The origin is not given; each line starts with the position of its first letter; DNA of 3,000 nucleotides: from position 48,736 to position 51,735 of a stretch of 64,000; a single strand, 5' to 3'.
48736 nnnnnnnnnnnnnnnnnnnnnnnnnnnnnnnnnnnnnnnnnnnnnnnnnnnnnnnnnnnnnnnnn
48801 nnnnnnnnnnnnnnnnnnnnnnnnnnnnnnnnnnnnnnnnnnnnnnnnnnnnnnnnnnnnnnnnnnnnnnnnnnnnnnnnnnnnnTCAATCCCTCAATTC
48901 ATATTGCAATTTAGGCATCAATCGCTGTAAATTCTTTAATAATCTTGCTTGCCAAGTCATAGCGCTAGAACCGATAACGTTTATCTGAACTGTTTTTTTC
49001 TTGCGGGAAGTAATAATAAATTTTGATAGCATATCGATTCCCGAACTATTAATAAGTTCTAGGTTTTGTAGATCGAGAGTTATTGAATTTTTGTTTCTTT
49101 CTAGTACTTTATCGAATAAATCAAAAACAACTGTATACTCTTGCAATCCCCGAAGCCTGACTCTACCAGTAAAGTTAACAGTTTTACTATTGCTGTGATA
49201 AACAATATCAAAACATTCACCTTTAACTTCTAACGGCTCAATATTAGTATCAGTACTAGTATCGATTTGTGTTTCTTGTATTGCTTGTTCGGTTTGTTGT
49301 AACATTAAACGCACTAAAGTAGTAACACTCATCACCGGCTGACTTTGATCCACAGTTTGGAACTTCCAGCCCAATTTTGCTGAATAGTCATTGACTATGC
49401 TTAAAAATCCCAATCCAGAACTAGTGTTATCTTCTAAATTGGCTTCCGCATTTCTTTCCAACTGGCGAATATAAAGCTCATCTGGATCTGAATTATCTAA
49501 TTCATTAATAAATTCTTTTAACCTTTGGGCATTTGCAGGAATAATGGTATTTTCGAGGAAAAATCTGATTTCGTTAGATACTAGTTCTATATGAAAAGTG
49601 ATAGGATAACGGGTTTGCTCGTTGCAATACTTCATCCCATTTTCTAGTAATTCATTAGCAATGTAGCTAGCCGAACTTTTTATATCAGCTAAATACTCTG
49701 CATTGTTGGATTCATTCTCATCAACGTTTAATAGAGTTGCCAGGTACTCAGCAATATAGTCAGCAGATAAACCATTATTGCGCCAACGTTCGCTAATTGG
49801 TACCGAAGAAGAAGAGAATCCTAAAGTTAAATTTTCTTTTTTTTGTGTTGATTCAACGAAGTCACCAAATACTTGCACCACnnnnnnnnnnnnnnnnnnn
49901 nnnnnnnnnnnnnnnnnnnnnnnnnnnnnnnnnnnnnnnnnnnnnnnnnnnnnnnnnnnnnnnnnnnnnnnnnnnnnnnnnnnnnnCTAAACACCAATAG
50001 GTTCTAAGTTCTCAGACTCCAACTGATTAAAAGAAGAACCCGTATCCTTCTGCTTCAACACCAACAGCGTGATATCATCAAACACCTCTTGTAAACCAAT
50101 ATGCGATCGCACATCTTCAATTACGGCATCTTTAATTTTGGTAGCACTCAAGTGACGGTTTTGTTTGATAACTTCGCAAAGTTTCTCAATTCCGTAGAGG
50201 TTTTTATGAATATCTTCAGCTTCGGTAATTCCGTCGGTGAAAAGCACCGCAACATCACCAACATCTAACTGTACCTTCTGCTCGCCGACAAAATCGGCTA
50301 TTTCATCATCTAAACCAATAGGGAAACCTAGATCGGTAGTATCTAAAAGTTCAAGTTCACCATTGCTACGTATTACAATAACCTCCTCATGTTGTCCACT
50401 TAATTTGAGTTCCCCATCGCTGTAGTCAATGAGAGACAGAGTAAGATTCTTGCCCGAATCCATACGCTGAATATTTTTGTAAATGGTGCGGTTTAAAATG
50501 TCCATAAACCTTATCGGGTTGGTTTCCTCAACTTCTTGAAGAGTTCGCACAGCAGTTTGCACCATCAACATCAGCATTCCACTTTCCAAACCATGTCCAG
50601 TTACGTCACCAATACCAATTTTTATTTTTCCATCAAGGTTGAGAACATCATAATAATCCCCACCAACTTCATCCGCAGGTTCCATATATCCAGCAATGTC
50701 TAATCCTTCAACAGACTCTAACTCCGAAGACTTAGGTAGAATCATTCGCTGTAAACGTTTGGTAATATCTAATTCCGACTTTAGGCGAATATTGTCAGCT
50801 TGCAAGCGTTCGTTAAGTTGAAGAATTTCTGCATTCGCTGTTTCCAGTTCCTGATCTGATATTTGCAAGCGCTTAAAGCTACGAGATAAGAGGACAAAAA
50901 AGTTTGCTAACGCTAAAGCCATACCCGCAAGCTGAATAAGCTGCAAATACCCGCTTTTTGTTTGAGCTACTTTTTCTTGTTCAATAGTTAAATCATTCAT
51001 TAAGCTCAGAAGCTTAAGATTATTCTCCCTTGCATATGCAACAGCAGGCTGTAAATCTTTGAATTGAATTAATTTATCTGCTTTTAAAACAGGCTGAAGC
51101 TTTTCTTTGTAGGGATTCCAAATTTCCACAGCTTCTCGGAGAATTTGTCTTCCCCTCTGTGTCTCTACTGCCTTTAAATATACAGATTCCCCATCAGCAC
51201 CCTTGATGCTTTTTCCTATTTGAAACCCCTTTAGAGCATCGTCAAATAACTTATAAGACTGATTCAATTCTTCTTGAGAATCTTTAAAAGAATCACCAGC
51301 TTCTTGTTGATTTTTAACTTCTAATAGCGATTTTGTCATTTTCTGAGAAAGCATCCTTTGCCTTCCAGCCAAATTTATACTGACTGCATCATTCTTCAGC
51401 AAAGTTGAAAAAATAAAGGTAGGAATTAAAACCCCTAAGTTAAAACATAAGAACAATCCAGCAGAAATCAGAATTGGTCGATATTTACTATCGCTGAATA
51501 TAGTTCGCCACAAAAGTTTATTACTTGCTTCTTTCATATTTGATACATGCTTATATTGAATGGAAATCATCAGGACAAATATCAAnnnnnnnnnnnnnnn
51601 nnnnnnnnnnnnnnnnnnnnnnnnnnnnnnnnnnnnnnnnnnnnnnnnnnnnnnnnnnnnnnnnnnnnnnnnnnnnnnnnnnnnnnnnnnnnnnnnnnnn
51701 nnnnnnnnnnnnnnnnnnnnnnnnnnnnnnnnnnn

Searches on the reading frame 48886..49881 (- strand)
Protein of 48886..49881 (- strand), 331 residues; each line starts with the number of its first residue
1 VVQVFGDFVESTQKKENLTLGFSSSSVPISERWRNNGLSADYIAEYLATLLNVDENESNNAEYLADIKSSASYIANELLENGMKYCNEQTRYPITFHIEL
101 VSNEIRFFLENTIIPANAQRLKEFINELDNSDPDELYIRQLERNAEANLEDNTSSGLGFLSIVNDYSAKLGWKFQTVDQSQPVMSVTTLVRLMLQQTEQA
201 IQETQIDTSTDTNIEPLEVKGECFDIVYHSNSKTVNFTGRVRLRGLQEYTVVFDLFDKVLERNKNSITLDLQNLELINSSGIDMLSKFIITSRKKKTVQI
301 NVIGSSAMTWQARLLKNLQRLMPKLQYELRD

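Call 58: search_protein_families(library=pfam, proteins=[window:48886-49881:-], max_evalue=0.0001)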
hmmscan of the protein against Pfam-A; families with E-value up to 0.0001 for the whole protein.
window:48886-49881:- (331 aa): 1 family
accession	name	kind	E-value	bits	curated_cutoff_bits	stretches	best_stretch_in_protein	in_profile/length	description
PF19788.4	DUF6272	-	2.1e-07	31.1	26.6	1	72-180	16-130/134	Family of unknown function (DUF6272)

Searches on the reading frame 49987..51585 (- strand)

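Call 58: search_protein_families(library=pfam, proteins=[window:49987-51585:-], max_evalue=0.0001)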
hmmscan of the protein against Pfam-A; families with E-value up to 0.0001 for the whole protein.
window:49987-51585:- (532 aa): 2 families
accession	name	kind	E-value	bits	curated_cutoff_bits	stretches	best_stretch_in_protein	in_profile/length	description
PF07228.17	SpoIIE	-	9.7e-39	133.7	25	1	318-511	2-190/192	Stage II sporulation protein E (SpoIIE)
PF13675.11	PilJ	-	4.4e-10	40.1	26.6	1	63-167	6-99/114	Type IV pili methyl-accepting chemotaxis transducer N-term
